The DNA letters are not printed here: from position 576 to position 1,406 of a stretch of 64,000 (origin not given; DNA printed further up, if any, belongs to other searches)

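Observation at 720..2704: AT-rich ATPase + small Cys-cluster/D-x12-ExK protein cassette bracketed by an exact 13-bp direct repeat: candidate uncharacterised defence module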

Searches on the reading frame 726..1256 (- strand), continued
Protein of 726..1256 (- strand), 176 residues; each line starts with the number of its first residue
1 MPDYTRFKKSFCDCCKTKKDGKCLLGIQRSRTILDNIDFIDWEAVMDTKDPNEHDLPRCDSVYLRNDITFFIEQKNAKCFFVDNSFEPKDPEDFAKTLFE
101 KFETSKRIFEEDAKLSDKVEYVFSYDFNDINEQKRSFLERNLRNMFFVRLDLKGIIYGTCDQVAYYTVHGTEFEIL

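Call 31: search_protein_representatives(alignment_id=A1)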
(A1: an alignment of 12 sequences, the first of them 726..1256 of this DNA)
Query: 12 sequences, 173 profile positions. Proteins with E-value up to 0.001 (for the whole library): 14; up to 1e-10: 9; up to 1e-30: 5. The best 14 are listed.
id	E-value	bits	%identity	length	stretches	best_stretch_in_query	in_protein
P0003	2.3e-79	281.7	-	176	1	1-173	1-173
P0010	6.5e-70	250.9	-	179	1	1-170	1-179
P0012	9.1e-44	165.7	-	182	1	1-170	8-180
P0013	1.1e-39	152.5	-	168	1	1-171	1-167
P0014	7.1e-38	146.6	-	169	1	1-169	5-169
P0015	1.0e-20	90.7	-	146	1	25-165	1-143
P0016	1.3e-20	90.4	-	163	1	1-169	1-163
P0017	4.4e-18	82.1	-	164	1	1-169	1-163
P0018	3.4e-17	79.2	-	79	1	92-170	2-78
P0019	4.0e-07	46.4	-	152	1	8-166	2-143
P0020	4.2e-06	43.1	-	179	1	9-118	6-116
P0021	8.2e-06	42.2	-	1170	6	37-106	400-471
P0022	2.6e-05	40.5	-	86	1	8-87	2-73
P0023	8.1e-05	38.9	-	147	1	9-165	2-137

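Call 33: fold_search(model_id=the predicted structure, library=pdb)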
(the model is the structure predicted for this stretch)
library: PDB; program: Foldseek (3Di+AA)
matches with E <= 10: 549; with E <= 0.001: 0
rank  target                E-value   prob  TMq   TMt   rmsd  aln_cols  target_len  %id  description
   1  9q9i_E                8.6e-02  0.16  0.24  0.11  19.6       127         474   15  Cryo-EM structure of human Mre11-Rad50-Nbs1 complex bound to DNA (released 2025-10-01)
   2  2p14                  1.3e-01  0.47  0.31  0.29   7.3       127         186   11  Crystal structure of small subunit (R.BspD6I2) of the heterodimeric restriction endonuclease R.BspD6I (released 2008-03-11)
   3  9nxx_B                1.3e-01  0.18  0.27  0.15  13.8       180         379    8  LmuA_conformation 1 (released 2025-12-17)
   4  2bhn_A                1.6e-01  0.13  0.23  0.20  11.5       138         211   20  XPF from Aeropyrum pernix (released 2005-02-23)
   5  8ti9_B                1.8e-01  0.30  0.29  0.28   6.8       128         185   12  CryoEM structure of octamer assembly of Shedu nuclease domain from Bacillus cereus (released 2024-07-31)
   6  8dgf_B                1.8e-01  0.20  0.30  0.05  12.1       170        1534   13  Avs4 bound to phage PhiV-1 portal (released 2022-08-03)
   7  4lbv                  1.9e-01  0.16  0.20  0.12   7.9       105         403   10  Identifying ligand binding hot spots in proteins using brominated fragments (released 2013-09-11)
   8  5izh_A                2.1e-01  0.33  0.25  0.26  10.8        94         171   17  Lassa virus L protein cap-snatching endonuclease. apo form (released 2016-06-29)
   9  7oeb_L                2.4e-01  0.23  0.24  0.04  10.7        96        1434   19  Lassa virus L protein bound to 3' promoter RNA (well-resolved endonuclease) [3END-ENDO] (released 2021-12-01)
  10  5t2t_A                2.4e-01  0.14  0.20  0.19  16.6       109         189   15  Crystal structure of Lymphocytic choriomeningitis mammarenavirus endonuclease bound to compound L742001 (released 2017-09-13)
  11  4miw                  2.6e-01  0.35  0.26  0.27  10.3        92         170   17  High-resolution structure of the N-terminal endonuclease domain of the Lassa virus L polymerase (released 2014-03-19)
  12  8ti9_C                2.6e-01  0.35  0.33  0.31   6.0       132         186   13  CryoEM structure of octamer assembly of Shedu nuclease domain from Bacillus cereus (released 2024-07-31)
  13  5ltn_A                2.8e-01  0.15  0.23  0.22  16.5       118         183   10  Crystal structure of Lymphocytic choriomeningitis mammarenavirus endonuclease complexed with DPBA (released 2017-09-13)
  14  8dgc_A                2.9e-01  0.20  0.24  0.03  10.4       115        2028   14  Avs3 bound to phage PhiV-1 terminase (released 2022-08-03)
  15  5ltn_B                2.9e-01  0.12  0.20  0.19  17.6       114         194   13  Crystal structure of Lymphocytic choriomeningitis mammarenavirus endonuclease complexed with DPBA (released 2017-09-13)
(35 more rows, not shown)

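Call 38: find_related_loci(query=A1, collection=genome_contigs, flank=8000)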
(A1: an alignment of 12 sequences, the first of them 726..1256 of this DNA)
Query A1 (176 aa) in genome_contigs; peptide patterns used: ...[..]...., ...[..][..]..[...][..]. (x = any residue, [..] = any of these).
26 stretches matched a pattern; 6 encode a relative of the query (tblastn E <= 1e-3); 6 distinct loci.
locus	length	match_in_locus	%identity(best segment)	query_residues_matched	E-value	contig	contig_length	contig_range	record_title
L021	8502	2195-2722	98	1-176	2e-116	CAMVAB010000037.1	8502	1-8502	MAG TPA_asm: uncultured proteobacterium isolate SRR8387716_bin.61_metaWRAP_v1.3_MAG genome assembly, contig: ERZ14209542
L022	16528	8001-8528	89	1-176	3e-106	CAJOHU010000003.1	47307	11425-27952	uncultured Alphaproteobacteria bacterium isolate Red_deer_4_mag_124 genome assembly, contig: scaffold_908, whole genome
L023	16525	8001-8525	55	1-175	2e-64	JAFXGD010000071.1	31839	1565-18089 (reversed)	MAG: Alphaproteobacteria bacterium isolate RGIG6385 Sheep_Rectum-5__c649249, whole genome shotgun sequence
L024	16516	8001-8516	41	1-172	1e-33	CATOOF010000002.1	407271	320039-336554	MAG TPA_asm: uncultured Alphaproteobacteria bacterium isolate MGG27543_1680015500 genome assembly, contig: SRR6440127_6,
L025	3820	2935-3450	40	1-172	3e-32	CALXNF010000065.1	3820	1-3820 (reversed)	MAG: uncultured Alphaproteobacteria bacterium isolate E02__bin305 genome assembly, contig: E02__k127_2061796, whole geno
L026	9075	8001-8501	34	1-171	1e-23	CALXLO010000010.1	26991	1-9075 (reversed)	MAG: uncultured Alphaproteobacteria bacterium isolate BRZ_DB__bin25 genome assembly, contig: BRZ_DB__NODE_1963_length_26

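Call 47: search_protein_families(library=pfam, proteins=[L022:2160-3704:+, L022:3723-6131:+, L022:917-2002:-, L022:14620-15084:+, L022:15202-16059:+, L022:13330-13968:-, L022:12595-13278:-], max_evalue=0.001)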
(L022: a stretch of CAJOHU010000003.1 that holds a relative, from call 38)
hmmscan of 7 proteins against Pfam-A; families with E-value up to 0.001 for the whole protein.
L022:2160-3704:+ (514 aa): 5 families
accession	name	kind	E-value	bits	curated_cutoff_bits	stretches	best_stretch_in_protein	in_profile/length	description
PF08529.16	NusA_N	-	2e-28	99.5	23.8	1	10-135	1-118/119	NusA N-terminal domain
PF13184.12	KH_5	-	2.9e-25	88.6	27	1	242-309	1-68/69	NusA-like KH domain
PF00575.29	S1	-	2.4e-08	34.7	22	1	143-204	1-68/74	S1 RNA binding domain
PF14520.12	HHH_5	-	4.4e-08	33.9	27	0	456-502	14-57/57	Helix-hairpin-helix domain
PF23095.1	KH_NusA_C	-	4.3e-07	30.3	34.2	1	317-350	1-34/59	Transcription termination/antitermination protein NusA, KH domain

L022:3723-6131:+ (802 aa): 12 families
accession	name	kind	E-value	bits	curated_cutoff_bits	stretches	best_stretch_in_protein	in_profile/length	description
PF11987.13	IF-2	-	2.7e-35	121.2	27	1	577-692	3-117/117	Translation-initiation factor 2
PF00009.33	GTP_EFTU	-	1.2e-33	116.8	26.5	1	304-462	4-183/188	Elongation factor Tu GTP binding domain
PF22042.2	EF-G_D2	-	2.2e-19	69.8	27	1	477-556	1-83/84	Elongation factor G domain 2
PF04760.21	IF2_N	-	1.4e-14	54.1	25.3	1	227-276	2-52/53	Translation initiation factor IF-2, N-terminal region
PF01926.29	MMR_HSR1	-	7.6e-12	45.8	21.9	1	306-412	2-113/113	50S ribosome-binding GTPase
PF00071.28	Ras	-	2.2e-08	34.3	21.6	1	307-457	3-152/162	Ras family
PF02421.24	FeoB_N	-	9.8e-08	32.1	27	1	306-461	3-156/156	Ferrous iron transport protein B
PF03144.31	GTP_EFTU_D2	-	6.8e-07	30.1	30.3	1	724-788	2-70/73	Elongation factor Tu domain 2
PF08477.19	Roc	-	7.7e-06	26.6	27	1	306-414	2-119/119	Ras of Complex, Roc, domain of DAPkinase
PF00025.27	Arf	-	7.3e-05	22.8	22.3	1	308-455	19-164/174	ADP-ribosylation factor family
PF09439.16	SRPRB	-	0.00048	20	25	0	303-433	3-139/178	Signal recognition particle receptor beta subunit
PF16897.10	MMR_HSR1_Xtn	-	0.00096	19.5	35.2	0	390-461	43-100/106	C-terminal region of MMR_HSR1 domain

L022:917-2002:- (361 aa): 1 family
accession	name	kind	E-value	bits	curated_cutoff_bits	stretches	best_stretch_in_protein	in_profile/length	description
PF03739.19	LptF_LptG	-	2.9e-53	181.6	27.9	1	15-360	1-352/353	Lipopolysaccharide export system permease LptF/LptG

L022:14620-15084:+ (154 aa): 0 families

L022:15202-16059:+ (285 aa): 2 families
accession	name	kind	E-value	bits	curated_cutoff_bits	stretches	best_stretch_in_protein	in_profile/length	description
PF02498.22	Bro-N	-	1.2e-08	35.9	25.6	1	25-119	1-91/96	BRO family, N-terminal domain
PF07508.19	Recombinase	-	0.00059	20.5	21.1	0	136-207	7-65/102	Recombinase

L022:13330-13968:- (212 aa): 3 families
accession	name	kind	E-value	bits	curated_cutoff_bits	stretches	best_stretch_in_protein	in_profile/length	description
PF00239.26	Resolvase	-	5.1e-32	111.4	23.3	1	2-143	1-143/145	Resolvase, N terminal domain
PF13936.12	HTH_38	-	3.2e-05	24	27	1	166-193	13-40/44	Helix-turn-helix domain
PF02796.21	HTH_7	-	0.00042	20.8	23.8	1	163-195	8-43/45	Helix-turn-helix domain of resolvase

L022:12595-13278:- (227 aa): 0 families

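Call 51: search_solved_structures(query=A5, max_evalue=10)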
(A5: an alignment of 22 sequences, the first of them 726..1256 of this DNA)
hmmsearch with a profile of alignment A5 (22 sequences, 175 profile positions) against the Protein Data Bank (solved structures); distinct sequences matched with E-value up to 10: 4.
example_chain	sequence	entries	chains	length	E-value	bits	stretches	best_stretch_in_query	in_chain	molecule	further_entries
7q3k_A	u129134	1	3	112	0.2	15.1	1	80-119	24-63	eMM9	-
7q3j_A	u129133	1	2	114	0.46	13.9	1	80-119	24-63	MM9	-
5j7d_A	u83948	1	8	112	0.55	13.6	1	80-119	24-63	Designed Thioredoxin dF106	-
4bts_A8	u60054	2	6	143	0.66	13.4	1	67-100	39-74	40S RIBOSOMAL PROTEIN RPS25E | RPS25E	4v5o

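Call 66: search_protein_families(library=phrogs, proteins=[window:726-1256:-], max_evalue=0.01)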
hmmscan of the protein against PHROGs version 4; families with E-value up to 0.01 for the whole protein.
window:726-1256:- (176 aa): 0 families

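Call 68: search_dna_similar(query=window:726-1256:-, collection=phages, mode=protein, max_evalue=0.1, max_rows=10)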
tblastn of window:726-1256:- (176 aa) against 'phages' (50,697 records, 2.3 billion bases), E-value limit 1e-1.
No match.

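Call 69: search_dna_similar(query=window:726-1256:-, collection=plasmids, mode=protein, max_evalue=0.1, max_rows=10)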
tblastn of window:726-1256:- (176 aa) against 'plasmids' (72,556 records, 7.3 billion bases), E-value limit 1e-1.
No match.

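Call 81: find_homologous_proteins(query=A7, max_evalue=0.01)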
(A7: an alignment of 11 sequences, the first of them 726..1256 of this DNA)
Query A7 (11 sequences) (176 aa, profile of the alignment): 21 proteins with E <= 0.01 among 473 candidates.
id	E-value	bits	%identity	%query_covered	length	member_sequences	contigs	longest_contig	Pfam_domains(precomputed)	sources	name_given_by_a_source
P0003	4.4e-63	231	55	99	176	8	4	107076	-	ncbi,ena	-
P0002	4.7e-59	217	61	99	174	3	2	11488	-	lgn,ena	-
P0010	6.4e-58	214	39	96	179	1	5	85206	-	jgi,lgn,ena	-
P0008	2.3e-56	209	47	97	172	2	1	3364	-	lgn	-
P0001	2.4e-56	209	89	100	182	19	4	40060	-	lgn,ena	-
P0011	2.2e-51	192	38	96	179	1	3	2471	-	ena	-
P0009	2.2e-50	189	39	96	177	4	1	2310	-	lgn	-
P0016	3.3e-50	189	28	96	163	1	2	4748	-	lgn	-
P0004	7.7e-50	187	55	100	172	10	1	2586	-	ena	-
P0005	1.1e-49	187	52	95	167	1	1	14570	-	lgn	-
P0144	1.2e-48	184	26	96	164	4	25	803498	-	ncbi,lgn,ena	-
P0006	2.8e-48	182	48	99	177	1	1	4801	-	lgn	-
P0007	1.3e-47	180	49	98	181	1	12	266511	-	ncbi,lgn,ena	-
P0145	8.9e-32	129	28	95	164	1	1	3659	-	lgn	-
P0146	1.1e-24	105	45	6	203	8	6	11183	-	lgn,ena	-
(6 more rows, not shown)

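Call 90: search_protein_families(library=pfam, proteins=[L021:2774-5710:-, L021:5724-7721:-, L021:7843-8445:-, L024:8646-10151:+, L024:5223-6167:+, L024:4285-4983:+, L024:2889-3677:+, L024:10865-11626:+, L026:5479-5949:-, L026:4187-5230:-], max_evalue=0.0001)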
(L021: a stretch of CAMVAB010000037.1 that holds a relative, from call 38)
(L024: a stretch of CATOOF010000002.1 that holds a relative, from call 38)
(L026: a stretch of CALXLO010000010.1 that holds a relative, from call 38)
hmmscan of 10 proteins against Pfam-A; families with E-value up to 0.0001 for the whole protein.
L021:2774-5710:- (978 aa): 1 family
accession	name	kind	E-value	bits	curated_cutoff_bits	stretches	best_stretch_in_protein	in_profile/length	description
PF04851.21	ResIII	-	6.8e-13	49.3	22.5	1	105-351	14-163/164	Type III restriction enzyme, res subunit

L021:5724-7721:- (665 aa): 1 family
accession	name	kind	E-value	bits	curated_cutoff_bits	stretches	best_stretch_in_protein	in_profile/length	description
PF01555.25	N6_N4_Mtase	-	2.5e-45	155.6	26.7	1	106-375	1-212/221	DNA methylase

L021:7843-8445:- (200 aa): 1 family
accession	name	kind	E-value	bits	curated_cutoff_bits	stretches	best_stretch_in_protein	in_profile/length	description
PF00239.26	Resolvase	-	1.7e-31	109.7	23.3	1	2-143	1-143/145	Resolvase, N terminal domain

L024:8646-10151:+ (501 aa): 3 families
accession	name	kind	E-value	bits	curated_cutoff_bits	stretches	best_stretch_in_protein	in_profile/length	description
PF00239.26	Resolvase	-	1.1e-15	58.4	23.3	1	3-151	1-143/145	Resolvase, N terminal domain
PF07508.19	Recombinase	-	2.8e-11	44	21.1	1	177-265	1-101/102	Recombinase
PF13408.12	Zn_ribbon_recom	-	2.2e-09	38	25.3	1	280-336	2-57/58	Recombinase zinc beta ribbon domain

L024:5223-6167:+ (314 aa): 0 families

L024:4285-4983:+ (232 aa): 0 families

L024:2889-3677:+ (262 aa): 0 families

L024:10865-11626:+ (253 aa): 0 families

L026:5479-5949:- (156 aa): 1 family
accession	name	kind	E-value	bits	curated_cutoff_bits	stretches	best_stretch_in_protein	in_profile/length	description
PF03073.20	TspO_MBR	-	3.3e-36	124.7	24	1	10-152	1-143/145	TspO/MBR family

L026:4187-5230:- (347 aa): 1 family
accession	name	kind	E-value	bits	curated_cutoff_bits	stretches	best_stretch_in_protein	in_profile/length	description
PF01207.24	Dus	-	5.6e-72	242.9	20.4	1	50-336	3-301/311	Dihydrouridine synthase (Dus)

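Call 91: predict_structure(alignment_id=A9)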
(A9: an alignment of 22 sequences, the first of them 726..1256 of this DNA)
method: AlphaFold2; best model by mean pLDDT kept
length: 176 residues; sequences in the alignment: 22
mean_pLDDT: 88.7   pTM: 0.87
mean pLDDT of the five models: 88.7, 87.3, 86.2, 84.4, 82.6
residues with pLDDT >= 90: 103; 70-90: 64; 50-70: 8; < 50: 1
segments of 3 or more residues with pLDDT < 50: none
pLDDT, mean of each block of 10 residues (from residue 1): 88 82 72 86 94 92 95 93 85 97 97 93 90 83 91 94 91 66
secondary structure, 60 per line:
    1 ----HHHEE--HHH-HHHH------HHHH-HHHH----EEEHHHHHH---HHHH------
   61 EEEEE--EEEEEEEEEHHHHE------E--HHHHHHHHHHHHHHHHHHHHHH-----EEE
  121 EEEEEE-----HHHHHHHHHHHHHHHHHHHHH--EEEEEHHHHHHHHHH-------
elements in order: H16-19 H26-29 H31-34 E39-41 H42-47 H51-54 E61-65 E68-76 H77-80 H91-112 E118-126 H132-152 E155-159 H160-169

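Call 100: search_protein_families(library=pfam, proteins=[L001:14634-15323:-, L001:10556-13087:-, L001:13091-14653:-], max_evalue=0.001)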
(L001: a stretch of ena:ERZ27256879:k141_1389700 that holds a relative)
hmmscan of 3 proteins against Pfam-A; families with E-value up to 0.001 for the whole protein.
L001:14634-15323:- (229 aa): 0 families

L001:10556-13087:- (843 aa): 3 families
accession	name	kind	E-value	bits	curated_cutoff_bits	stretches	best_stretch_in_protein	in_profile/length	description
PF04851.21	ResIII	-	1.5e-06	28.7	22.5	1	131-292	3-149/164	Type III restriction enzyme, res subunit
PF10544.15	T5orf172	-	2.9e-06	28.2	20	1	17-113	3-97/101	T5orf172 domain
PF13455.12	MUG113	-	0.00044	21.2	22.3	0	31-113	1-70/73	Meiotically up-regulated gene 113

L001:13091-14653:- (520 aa): 3 families
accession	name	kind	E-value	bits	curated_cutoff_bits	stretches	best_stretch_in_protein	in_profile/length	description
PF07669.17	Eco57I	-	1.5e-35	123.2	25.3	1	87-262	1-171/171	Eco57I restriction-modification methylase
PF02384.22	N6_Mtase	-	3.4e-06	27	20.4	0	20-103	26-94/311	N-6 DNA Methylase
PF20473.4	MmeI_Mtase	-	4.6e-05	23.1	27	1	46-199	21-158/259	MmeI, DNA-methyltransferase domain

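Call 101: search_protein_families(library=padloc, proteins=[L001:14634-15323:-, L001:10556-13087:-, L001:13091-14653:-, L001:19017-19736:+], max_evalue=0.00001)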
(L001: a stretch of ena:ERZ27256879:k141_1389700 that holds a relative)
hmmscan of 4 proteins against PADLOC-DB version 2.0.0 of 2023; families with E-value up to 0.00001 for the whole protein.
L001:14634-15323:- (229 aa): 2 families
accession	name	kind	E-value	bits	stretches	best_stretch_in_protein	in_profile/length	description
PDLC03313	MTase_II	-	2.7e-10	37.4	1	10-121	10-119/563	Type II methyltransferase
PDLC04134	mad2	-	3.6e-06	24.1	1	21-115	269-337/492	mads_2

L001:10556-13087:- (843 aa): 1 family
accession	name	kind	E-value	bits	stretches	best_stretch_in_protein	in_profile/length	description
PDLC03626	REase_MTase_IIG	-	9.3e-34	114.3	1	122-771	148-801/1359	Type IIG restriction enzyme-methyltransferase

L001:13091-14653:- (520 aa): 5 families
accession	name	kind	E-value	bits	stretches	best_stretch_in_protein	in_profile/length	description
PDLC03626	REase_MTase_IIG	-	2.7e-43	145.9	1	14-519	863-1359/1359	Type IIG restriction enzyme-methyltransferase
PDLC03375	MTase_II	-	1.9e-33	114.3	1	175-519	9-348/348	Type II methyltransferase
PDLC03338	MTase_II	-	8.5e-09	32.7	1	22-107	132-214/604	Type II methyltransferase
PDLC04134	mad2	-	4e-07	27.2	1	19-265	270-436/492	mads_2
PDLC03273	MTase_II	-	5.5e-07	27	0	175-233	130-188/432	Type II methyltransferase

L001:19017-19736:+ (239 aa): 0 families

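Call 105: find_related_loci(query=A1, collection=viral_contigs, flank=8000)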
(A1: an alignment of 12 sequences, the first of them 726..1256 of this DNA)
Query A1 (176 aa) in viral_contigs; peptide patterns used: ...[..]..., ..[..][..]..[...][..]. (x = any residue, [..] = any of these).
69 stretches matched a pattern, but none encodes a relative of the query by tblastn (E <= 1e-3).
